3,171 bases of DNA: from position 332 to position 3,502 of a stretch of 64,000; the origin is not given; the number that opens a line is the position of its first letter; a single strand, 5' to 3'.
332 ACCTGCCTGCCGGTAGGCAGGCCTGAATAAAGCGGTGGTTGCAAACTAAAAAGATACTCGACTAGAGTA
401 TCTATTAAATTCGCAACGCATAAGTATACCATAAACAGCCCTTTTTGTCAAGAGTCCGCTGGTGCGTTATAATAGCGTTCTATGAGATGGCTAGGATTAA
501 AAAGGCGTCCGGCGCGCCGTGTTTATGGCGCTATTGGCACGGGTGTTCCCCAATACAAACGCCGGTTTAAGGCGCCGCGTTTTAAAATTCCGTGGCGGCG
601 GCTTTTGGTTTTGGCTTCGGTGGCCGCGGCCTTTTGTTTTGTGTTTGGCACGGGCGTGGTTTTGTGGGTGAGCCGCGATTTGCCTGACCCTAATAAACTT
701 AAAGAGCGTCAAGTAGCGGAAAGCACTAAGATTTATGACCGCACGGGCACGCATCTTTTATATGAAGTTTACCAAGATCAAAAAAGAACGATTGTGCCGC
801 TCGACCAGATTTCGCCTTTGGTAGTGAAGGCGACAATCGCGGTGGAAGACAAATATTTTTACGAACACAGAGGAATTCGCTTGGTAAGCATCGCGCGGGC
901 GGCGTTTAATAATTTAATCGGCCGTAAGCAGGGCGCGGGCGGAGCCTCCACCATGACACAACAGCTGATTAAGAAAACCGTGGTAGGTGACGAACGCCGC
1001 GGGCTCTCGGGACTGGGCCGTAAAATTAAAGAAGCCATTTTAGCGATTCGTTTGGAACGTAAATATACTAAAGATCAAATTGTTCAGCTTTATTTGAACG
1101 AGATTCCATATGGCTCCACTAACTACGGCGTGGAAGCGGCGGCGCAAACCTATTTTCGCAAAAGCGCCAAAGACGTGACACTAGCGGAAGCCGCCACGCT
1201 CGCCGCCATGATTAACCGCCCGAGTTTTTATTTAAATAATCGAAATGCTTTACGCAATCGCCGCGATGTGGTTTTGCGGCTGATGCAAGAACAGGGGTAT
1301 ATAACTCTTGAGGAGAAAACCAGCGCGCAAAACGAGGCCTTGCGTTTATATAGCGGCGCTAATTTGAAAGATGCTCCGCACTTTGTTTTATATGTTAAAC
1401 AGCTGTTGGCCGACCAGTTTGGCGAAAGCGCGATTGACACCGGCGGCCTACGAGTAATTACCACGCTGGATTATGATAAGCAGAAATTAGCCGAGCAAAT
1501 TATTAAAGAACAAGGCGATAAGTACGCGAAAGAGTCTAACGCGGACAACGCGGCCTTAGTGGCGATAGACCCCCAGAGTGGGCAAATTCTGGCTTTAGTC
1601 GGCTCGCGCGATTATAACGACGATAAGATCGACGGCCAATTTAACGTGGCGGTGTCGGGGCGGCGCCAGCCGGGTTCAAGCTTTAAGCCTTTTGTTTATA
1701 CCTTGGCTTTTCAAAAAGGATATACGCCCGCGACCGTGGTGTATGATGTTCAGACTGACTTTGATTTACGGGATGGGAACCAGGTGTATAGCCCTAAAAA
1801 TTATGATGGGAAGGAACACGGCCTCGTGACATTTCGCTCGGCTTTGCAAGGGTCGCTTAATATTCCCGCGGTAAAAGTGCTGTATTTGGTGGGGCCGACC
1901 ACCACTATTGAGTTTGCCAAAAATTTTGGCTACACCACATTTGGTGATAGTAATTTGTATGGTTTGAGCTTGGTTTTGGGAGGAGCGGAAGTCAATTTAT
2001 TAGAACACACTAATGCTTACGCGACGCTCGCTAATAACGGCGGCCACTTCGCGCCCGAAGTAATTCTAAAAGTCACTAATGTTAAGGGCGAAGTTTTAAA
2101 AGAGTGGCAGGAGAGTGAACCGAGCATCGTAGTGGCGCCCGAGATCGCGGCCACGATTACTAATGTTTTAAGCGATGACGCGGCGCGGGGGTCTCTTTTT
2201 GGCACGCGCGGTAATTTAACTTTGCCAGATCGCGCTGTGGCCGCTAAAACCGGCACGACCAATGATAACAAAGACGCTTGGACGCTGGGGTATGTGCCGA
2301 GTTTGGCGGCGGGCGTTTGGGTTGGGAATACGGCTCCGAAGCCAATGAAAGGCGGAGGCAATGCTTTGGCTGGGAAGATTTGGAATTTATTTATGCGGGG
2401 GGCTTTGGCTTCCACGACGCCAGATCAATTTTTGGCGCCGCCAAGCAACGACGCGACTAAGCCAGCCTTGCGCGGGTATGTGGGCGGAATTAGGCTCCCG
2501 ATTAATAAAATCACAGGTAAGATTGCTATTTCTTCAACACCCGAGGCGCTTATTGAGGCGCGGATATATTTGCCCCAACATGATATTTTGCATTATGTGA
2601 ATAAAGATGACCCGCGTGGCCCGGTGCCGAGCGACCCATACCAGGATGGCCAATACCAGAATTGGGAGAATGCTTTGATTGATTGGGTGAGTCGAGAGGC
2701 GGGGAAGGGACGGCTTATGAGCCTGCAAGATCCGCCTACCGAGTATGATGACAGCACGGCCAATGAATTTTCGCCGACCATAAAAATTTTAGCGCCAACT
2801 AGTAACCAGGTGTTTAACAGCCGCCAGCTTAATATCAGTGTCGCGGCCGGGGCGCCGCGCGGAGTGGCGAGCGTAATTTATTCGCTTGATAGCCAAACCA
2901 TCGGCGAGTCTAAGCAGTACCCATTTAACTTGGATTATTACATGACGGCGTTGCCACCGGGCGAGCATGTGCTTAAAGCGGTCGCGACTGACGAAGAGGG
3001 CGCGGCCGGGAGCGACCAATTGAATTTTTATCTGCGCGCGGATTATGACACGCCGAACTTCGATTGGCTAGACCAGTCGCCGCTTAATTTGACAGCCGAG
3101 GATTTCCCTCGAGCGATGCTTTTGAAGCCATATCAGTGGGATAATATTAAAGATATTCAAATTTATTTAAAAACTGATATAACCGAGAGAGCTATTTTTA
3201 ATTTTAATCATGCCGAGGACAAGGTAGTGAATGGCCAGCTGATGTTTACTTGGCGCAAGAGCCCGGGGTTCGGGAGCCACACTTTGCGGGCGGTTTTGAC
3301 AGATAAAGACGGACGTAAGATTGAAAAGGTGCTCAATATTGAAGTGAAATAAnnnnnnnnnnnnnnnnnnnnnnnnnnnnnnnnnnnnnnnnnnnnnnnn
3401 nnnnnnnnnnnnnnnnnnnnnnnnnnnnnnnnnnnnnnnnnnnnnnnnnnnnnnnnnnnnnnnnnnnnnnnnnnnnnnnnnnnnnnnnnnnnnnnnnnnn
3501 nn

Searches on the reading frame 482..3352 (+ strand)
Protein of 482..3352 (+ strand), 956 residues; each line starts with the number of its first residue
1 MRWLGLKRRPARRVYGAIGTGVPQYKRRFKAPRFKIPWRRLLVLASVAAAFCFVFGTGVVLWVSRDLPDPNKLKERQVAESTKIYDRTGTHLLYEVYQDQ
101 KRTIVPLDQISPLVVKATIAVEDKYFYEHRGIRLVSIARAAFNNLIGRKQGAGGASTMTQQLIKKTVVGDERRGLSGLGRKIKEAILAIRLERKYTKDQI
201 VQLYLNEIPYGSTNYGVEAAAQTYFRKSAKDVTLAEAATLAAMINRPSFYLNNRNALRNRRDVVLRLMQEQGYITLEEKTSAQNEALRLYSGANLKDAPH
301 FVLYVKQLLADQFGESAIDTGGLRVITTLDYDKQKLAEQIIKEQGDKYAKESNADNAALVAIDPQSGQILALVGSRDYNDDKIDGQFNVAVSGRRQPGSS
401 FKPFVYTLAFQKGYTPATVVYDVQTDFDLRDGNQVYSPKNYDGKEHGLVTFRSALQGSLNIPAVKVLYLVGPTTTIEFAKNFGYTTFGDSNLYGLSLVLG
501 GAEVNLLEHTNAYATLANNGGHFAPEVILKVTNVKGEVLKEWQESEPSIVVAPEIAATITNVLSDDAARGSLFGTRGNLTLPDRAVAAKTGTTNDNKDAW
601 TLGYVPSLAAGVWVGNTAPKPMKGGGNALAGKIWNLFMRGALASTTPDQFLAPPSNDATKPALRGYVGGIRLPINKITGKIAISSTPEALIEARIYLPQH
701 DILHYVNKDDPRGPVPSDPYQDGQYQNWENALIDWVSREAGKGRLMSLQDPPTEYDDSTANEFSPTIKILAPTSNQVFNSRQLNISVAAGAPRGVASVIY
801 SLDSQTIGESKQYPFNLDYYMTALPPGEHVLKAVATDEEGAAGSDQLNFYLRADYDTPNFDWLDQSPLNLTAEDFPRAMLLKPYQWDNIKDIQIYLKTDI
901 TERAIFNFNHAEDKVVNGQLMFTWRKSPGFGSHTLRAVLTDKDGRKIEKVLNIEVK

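Call 19: search_protein_families(library=pfam, proteins=[window:482-3352:+], max_evalue=0.001)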
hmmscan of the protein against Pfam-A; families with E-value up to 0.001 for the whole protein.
window:482-3352:+ (956 aa): 3 families
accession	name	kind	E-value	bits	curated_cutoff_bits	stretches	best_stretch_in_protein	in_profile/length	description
PF00912.28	Transgly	-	1.7e-55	187.6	27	1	93-269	5-178/178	Transglycosylase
PF00905.27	Transpeptidase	-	3.3e-28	99.2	22.1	1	358-634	2-294/299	Penicillin binding protein transpeptidase domain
PF17957.7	Big_7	-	1.2e-10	42.3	24.1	1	765-833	1-70/70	Bacterial Ig domain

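Call 86: find_encoding_contigs(protein=window:482-3352:+, flank=10000, max_places=1)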
Protein window:482-3352:+ (956 aa): 1 contig read that carries it; 1 place shown.
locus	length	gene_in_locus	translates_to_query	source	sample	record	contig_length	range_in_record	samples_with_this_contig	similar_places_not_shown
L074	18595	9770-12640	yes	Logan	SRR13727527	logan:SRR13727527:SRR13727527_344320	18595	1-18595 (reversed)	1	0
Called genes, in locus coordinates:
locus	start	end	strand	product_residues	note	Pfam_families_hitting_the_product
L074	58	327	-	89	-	PF05016:ParE_toxin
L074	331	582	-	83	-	-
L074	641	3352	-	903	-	PF00932:LTD, PF00801:PKD, PF18911:PKD_4, PF00932:LTD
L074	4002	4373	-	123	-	PF02452:PemK_toxin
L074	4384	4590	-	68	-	-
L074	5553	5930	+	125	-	PF01258:zf-dskA_traR (weak)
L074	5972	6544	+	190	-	PF01252:Peptidase_A8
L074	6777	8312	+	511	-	PF13541:ChlI, PF00158:Sigma54_activat (faint), PF00493:MCM (weak), PF01078:Mg_chelatase, PF07728:AAA_5 (weak), PF13335:Mg_chelatase_C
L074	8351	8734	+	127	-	PF05973:Gp49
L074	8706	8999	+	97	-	PF13560:HTH_31, PF01381:HTH_3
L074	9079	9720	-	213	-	-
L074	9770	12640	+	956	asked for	PF00912:Transgly, PF00905:Transpeptidase, PF17957:Big_7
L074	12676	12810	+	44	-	-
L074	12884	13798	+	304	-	-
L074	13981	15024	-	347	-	PF05673:DUF815 (faint), PF05496:RuvB_N, PF01078:Mg_chelatase (faint), PF20720:nSTAND3 (weak), PF00004:AAA, PF07728:AAA_5, PF17864:AAA_lid_4, PF05491:WHD_RuvB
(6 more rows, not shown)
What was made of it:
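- An identical contig region was also assembled independently from SRR13727527 (call 86).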
